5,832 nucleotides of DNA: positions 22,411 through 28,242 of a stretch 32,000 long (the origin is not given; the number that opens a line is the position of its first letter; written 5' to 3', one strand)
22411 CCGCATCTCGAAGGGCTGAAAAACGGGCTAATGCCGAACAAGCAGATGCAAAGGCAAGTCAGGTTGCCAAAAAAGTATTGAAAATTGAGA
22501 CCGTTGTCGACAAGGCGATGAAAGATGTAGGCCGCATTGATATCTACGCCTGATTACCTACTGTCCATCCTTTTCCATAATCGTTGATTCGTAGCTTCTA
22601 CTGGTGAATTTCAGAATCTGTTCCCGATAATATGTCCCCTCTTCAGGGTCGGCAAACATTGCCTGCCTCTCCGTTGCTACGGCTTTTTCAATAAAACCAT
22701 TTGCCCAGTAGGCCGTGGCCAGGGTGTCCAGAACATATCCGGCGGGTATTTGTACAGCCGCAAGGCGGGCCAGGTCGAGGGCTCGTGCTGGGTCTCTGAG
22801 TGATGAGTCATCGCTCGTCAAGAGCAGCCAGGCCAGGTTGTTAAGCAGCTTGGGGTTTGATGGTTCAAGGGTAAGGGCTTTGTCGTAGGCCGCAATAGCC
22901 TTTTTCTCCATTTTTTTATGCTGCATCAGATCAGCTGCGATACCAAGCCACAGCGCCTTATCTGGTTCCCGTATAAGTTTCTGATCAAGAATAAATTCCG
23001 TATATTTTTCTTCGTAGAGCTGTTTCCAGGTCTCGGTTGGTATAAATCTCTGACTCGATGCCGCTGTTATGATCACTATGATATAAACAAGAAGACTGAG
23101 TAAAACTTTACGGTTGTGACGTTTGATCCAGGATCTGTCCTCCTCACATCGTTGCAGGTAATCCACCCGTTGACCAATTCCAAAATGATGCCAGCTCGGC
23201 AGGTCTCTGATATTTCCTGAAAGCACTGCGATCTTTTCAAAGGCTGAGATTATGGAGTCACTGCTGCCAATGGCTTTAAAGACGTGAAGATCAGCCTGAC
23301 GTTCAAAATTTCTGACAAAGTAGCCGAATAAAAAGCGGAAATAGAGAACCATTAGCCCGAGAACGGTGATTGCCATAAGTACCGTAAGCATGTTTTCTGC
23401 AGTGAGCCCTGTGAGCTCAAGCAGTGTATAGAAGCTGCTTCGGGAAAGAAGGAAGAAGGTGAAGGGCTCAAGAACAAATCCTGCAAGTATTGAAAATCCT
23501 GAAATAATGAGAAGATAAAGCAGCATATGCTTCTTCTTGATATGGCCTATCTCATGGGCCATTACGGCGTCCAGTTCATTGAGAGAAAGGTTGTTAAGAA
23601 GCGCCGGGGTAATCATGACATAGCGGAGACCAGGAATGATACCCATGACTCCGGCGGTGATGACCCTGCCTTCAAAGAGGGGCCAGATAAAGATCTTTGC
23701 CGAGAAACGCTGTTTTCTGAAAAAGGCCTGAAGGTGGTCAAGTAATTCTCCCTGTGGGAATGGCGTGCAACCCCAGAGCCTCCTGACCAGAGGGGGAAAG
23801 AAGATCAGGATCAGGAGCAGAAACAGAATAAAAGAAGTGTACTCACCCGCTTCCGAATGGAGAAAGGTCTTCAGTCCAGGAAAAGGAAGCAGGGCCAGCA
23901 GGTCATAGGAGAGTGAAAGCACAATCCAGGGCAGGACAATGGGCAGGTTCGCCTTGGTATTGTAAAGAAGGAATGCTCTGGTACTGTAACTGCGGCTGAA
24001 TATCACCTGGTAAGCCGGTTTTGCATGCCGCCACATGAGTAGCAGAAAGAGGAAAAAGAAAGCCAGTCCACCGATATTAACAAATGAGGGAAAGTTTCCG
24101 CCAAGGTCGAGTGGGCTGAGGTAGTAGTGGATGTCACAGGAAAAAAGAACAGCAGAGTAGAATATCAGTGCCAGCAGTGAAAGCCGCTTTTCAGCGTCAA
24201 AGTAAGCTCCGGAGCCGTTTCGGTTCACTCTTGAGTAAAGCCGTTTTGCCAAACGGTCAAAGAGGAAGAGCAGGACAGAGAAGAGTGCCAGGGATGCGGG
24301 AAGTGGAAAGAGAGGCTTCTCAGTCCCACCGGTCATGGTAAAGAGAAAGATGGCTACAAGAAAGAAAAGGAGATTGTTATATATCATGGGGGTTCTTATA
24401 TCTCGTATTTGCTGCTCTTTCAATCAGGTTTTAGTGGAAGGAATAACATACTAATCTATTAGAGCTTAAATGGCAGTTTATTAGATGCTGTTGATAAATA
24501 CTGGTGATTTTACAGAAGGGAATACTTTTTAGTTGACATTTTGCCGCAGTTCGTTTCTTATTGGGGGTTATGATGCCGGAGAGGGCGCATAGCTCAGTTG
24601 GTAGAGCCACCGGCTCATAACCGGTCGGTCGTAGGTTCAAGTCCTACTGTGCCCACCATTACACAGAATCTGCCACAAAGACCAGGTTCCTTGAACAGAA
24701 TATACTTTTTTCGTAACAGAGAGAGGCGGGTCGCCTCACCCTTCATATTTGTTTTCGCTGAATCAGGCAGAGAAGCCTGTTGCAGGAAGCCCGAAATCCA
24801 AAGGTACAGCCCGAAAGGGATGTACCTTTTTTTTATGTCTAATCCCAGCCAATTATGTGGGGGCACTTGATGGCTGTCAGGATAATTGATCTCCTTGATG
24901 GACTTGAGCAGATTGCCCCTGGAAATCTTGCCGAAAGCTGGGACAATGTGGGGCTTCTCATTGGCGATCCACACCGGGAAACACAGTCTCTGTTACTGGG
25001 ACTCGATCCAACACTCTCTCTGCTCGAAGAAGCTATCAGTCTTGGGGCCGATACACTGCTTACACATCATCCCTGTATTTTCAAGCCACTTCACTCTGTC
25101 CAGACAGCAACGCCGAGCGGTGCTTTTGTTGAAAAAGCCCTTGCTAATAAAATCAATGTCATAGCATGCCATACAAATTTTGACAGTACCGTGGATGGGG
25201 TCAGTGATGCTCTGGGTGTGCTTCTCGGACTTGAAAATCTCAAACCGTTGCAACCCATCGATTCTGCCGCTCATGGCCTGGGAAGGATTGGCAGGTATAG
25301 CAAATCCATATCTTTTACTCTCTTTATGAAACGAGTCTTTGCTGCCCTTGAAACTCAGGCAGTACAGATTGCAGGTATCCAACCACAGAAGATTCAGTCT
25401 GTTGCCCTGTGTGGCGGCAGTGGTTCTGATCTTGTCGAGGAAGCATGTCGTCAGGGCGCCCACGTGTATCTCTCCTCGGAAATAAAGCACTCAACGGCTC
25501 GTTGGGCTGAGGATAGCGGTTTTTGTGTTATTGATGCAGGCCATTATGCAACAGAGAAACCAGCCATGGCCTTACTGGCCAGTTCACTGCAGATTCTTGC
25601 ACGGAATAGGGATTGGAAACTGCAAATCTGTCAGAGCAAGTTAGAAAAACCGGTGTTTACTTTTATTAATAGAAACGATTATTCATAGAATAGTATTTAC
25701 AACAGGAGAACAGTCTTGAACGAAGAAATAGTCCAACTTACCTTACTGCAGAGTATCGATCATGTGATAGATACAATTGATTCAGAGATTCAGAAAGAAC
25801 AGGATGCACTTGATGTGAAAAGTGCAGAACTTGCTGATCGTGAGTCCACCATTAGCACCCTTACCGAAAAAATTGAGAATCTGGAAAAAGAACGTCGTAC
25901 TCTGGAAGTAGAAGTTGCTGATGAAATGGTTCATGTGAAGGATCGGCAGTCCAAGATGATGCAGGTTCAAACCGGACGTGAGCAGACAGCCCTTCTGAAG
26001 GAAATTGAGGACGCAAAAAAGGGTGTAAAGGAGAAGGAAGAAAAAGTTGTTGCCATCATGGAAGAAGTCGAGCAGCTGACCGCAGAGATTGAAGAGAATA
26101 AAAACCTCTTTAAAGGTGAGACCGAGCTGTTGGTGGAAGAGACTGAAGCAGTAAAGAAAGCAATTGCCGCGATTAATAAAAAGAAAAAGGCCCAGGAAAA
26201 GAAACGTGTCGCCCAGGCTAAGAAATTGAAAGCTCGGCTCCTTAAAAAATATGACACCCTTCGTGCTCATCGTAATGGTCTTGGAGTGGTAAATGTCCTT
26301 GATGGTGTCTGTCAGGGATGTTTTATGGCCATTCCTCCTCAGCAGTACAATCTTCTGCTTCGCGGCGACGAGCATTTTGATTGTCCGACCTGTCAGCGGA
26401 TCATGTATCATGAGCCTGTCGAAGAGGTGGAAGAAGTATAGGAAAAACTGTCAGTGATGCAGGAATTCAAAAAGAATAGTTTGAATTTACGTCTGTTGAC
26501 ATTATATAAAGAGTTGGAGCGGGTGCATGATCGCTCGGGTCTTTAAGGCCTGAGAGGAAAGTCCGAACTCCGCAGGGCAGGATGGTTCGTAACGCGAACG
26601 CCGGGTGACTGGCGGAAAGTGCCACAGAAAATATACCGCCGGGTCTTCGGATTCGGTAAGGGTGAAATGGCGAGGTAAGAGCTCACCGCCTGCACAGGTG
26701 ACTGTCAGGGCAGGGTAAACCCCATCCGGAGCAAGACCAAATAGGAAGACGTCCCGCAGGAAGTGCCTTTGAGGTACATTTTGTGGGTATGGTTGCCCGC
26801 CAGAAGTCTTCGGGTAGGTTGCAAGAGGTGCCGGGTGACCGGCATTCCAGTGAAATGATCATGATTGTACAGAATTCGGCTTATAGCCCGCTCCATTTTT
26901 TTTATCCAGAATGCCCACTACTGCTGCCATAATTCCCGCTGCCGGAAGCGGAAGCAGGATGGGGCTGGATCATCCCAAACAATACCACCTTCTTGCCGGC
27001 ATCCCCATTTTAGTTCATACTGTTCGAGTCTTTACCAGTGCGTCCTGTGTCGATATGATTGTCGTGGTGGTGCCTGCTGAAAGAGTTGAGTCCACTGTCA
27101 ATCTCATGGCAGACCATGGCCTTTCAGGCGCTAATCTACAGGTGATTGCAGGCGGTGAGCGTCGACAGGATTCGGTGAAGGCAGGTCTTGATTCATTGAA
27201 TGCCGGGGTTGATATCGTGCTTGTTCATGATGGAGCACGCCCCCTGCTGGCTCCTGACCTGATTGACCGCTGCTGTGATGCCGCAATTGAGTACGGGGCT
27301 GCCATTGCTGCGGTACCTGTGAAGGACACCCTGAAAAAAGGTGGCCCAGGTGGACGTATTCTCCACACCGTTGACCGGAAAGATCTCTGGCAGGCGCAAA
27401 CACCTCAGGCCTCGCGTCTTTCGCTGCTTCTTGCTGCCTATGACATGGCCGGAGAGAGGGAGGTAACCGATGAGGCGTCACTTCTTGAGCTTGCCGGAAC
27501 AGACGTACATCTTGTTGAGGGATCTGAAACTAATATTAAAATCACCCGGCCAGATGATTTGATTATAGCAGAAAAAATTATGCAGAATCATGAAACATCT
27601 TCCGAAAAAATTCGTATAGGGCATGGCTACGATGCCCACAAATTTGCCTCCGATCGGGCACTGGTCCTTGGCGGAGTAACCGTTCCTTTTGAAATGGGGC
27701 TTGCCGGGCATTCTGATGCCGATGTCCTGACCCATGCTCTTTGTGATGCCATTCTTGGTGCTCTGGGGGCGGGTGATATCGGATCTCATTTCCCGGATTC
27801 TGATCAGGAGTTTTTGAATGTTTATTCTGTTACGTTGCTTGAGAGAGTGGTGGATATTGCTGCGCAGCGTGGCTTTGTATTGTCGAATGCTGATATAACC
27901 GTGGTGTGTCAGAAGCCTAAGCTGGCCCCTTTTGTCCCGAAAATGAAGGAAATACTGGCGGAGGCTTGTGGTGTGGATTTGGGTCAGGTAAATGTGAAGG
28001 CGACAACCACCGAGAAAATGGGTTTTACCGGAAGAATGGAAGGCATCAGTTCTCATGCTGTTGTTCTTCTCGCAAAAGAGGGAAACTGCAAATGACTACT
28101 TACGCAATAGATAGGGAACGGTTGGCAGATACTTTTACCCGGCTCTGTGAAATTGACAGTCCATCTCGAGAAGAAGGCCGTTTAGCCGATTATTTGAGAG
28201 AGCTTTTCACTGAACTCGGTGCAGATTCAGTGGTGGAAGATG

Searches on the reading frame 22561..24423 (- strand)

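Call 78: search_protein_families(library=pfam, max_evalue=0.001, proteins=[window:22561-24423:-])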
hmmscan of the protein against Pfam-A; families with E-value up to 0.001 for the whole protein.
window:22561-24423:- (621 aa): 4 families
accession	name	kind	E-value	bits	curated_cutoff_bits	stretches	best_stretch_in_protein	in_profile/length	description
PF01435.24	Peptidase_M48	-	7.3e-15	55.7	20.3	1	251-409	31-166/186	Peptidase family M48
PF13431.12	TPR_17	-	6.5e-05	23.3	24.4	1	512-541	1-25/34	Tetratricopeptide repeat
PF23914.1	TPR_CcmH_CycH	-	7.8e-05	23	42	1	476-583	34-142/158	Cytochrome c-type biogenesis protein H TPR domain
PF13414.12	TPR_11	-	0.00014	21.9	26.8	1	508-531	12-35/42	TPR repeat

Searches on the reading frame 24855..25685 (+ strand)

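Call 78: search_protein_families(library=pfam, max_evalue=0.001, proteins=[window:24855-25685:+])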
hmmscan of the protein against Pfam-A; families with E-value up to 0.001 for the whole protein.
window:24855-25685:+ (277 aa): 1 family
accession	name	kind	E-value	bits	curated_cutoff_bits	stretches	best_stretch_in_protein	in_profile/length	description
PF01784.24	DUF34_NIF3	-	7.6e-73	245.7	23.4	1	10-264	3-253/256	Duf34/NIF3 (NGG1p interacting factor 3)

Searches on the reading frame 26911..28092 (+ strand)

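Call 78: search_protein_families(library=pfam, max_evalue=0.001, proteins=[window:26911-28092:+])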
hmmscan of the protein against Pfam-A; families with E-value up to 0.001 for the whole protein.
window:26911-28092:+ (394 aa): 3 families
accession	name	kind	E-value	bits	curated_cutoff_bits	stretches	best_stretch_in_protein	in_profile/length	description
PF01128.25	IspD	-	1.7e-72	244.2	27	1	5-225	2-220/221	2-C-methyl-D-erythritol 4-phosphate cytidylyltransferase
PF02542.21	YgbB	-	9.1e-64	214.9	26.7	1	234-387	1-154/155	YgbB family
PF12804.13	NTP_transf_3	-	1.2e-13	52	27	1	6-138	1-124/160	MobA-like NTP transferase domain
